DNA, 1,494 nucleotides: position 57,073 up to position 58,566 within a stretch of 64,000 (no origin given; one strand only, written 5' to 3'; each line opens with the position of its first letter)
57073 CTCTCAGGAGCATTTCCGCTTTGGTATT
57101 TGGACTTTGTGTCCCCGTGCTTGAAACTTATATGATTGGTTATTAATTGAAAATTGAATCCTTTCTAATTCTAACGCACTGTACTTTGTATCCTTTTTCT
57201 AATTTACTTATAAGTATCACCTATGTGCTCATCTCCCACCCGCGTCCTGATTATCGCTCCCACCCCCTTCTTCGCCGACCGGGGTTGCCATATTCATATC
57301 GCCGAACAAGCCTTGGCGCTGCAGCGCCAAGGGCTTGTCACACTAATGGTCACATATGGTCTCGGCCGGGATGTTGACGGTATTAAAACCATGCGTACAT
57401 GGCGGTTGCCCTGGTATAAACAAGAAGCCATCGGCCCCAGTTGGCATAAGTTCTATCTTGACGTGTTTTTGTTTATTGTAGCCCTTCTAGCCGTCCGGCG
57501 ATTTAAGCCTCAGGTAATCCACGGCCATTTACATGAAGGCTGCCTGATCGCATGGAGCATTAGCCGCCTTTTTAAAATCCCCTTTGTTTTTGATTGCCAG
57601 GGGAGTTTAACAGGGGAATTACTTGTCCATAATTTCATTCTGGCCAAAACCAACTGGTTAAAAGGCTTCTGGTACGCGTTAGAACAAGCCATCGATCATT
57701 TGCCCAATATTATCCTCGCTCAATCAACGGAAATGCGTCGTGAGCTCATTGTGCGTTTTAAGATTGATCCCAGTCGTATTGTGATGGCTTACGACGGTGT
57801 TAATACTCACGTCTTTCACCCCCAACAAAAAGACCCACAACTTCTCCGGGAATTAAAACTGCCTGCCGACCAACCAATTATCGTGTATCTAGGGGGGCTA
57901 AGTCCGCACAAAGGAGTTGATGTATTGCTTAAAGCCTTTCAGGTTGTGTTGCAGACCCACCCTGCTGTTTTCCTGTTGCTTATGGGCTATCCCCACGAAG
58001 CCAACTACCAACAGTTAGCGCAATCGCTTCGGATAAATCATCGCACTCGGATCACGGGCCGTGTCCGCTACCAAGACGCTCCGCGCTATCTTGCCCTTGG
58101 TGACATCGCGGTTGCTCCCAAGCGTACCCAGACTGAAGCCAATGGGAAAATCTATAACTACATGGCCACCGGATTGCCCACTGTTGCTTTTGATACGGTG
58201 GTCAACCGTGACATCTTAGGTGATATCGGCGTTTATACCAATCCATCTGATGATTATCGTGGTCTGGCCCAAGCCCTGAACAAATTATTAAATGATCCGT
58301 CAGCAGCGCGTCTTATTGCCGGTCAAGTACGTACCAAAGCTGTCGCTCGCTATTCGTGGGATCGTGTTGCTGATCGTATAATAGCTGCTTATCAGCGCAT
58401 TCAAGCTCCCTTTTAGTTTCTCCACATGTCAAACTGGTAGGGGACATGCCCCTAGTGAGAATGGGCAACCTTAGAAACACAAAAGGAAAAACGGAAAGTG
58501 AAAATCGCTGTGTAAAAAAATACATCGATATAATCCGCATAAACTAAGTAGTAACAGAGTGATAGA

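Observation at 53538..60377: Supercluster of seven TrbC/VirB2-like mini-pilin genes (ten pilin domains) interleaved with a GT4 glycosyltransferase and a polytopic membrane protein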

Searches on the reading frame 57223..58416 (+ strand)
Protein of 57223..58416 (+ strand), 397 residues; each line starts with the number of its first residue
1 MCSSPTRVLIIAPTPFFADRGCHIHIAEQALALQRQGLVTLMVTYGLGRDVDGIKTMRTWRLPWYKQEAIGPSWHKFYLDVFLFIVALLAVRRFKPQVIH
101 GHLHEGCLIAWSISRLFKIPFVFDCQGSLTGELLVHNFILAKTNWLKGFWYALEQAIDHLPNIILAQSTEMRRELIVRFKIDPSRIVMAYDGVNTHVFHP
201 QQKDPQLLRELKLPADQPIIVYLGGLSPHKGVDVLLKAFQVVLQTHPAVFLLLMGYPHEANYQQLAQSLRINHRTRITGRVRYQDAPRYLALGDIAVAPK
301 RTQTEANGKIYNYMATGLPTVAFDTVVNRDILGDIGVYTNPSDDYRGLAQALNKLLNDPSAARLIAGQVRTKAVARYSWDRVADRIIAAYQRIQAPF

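Call 3: search_protein_families(library=pfam, proteins=[window:57223-58416:+], max_evalue=0.1)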
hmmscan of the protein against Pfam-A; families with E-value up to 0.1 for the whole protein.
window:57223-58416:+ (397 aa): 7 families
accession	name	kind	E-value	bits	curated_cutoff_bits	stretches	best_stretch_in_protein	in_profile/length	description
PF13692.12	Glyco_trans_1_4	-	6.2e-23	82.1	27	1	218-358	2-142/142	Glycosyl transferases group 1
PF00534.26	Glycos_transf_1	-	5.5e-22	78.6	26.4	1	209-362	7-162/172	Glycosyl transferases group 1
PF13579.12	Glyco_trans_4_4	-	2.8e-12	47.7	29.7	1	21-188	2-154/158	Glycosyl transferase 4-like domain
PF13439.12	Glyco_transf_4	-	5.9e-12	46.4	28.5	1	23-196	5-169/170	Glycosyltransferase Family 4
PF13524.12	Glyco_trans_1_2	-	2.9e-05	24.5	25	1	265-387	27-143/144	Glycosyl transferase-like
PF20706.3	GT4-conflict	-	9e-05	22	26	1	340-385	337-384/385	Family 4 Glycosyltransferase in conflict systems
PF05524.18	PEP-utilisers_N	-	0.09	13.4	24.4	0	349-395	68-115/121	PEP-utilising enzyme, N-terminal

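Call 32: search_protein_families(library=ncbifam, proteins=[window:57223-58416:+], max_evalue=0.01)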
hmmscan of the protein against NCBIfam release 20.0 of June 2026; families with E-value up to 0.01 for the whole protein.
window:57223-58416:+ (397 aa): 26 families (the best 25 are shown)
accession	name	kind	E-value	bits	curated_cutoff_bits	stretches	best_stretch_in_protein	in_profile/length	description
TIGR04063.1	stp3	hypoth_equivalog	6e-24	84.7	442.05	1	91-393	88-395/397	TIGR04063 family PEP-CTERM/XrtA system glycosyltransferase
TIGR03449.1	mycothiol_MshA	equivalog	3.6e-19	68.9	462.5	1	96-393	103-403/406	D-inositol-3-phosphate glycosyltransferase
TIGR03088.1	stp2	hypoth_equivalog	7.9e-19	67.9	409.05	1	154-392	130-372/374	TIGR03088 family PEP-CTERM/XrtA system glycosyltransferase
NF053787.1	GlcN_PG_synth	equivalog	9e-19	67.5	480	1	163-394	146-360/361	N-acetylglucosaminyl phosphatidylglycerol synthase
TIGR02149.1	glgA_Coryne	subfamily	1.5e-17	63.8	302.4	1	96-393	84-390/391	glycogen synthase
NF038295.1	EPS_HpsP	equivalog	2.9e-17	62.7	550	1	91-393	90-387/388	hormogonium polysaccharide biosynthesis glycosyltransferase HpsP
TIGR04047.1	MSMEG_0565_glyc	hypoth_equivalog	2.2e-15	56.6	259.85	1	161-392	139-373/373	MSMEG_0565 family glycosyltransferase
TIGR04157.1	glyco_rSAM_CFB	subfamily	2.9e-15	56.2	400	1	164-386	173-402/406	TIGR04157 family glycosyltransferase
NF047684.1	TeichurnBiosyTuaC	equivalog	2.2e-14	53.2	550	1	86-393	99-389/391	teichuronic acid biosynthesis protein TuaC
NF038298.1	EPS_HpsO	equivalog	2e-13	49.9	575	1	187-393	172-387/388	hormogonium polysaccharide biosynthesis glycosyltransferase HpsO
TIGR03999.1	thiol_BshA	equivalog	2.7e-13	49.6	273.7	1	163-393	147-373/375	N-acetyl-alpha-D-glucosaminyl L-malate synthase BshA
NF007640.0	PRK10307.1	subfamily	3.4e-11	42.7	276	1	140-392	151-406/411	WcaI family glycosyltransferase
TIGR03087.1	stp1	hypoth_equivalog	4.5e-11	42.5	316.65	1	184-388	196-392/397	TIGR03087 family PEP-CTERM/XrtA system glycosyltransferase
NF012028.0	PRK15484.1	subfamily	5.8e-11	42.1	618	1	186-386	163-371/380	lipopolysaccharide N-acetylglucosaminyltransferase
NF041876.1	EPS_EpsE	equivalog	8.8e-10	38.4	400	1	181-385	183-388/389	exopolysaccharide biosynthesis GT4 family glycosyltransferase EpsE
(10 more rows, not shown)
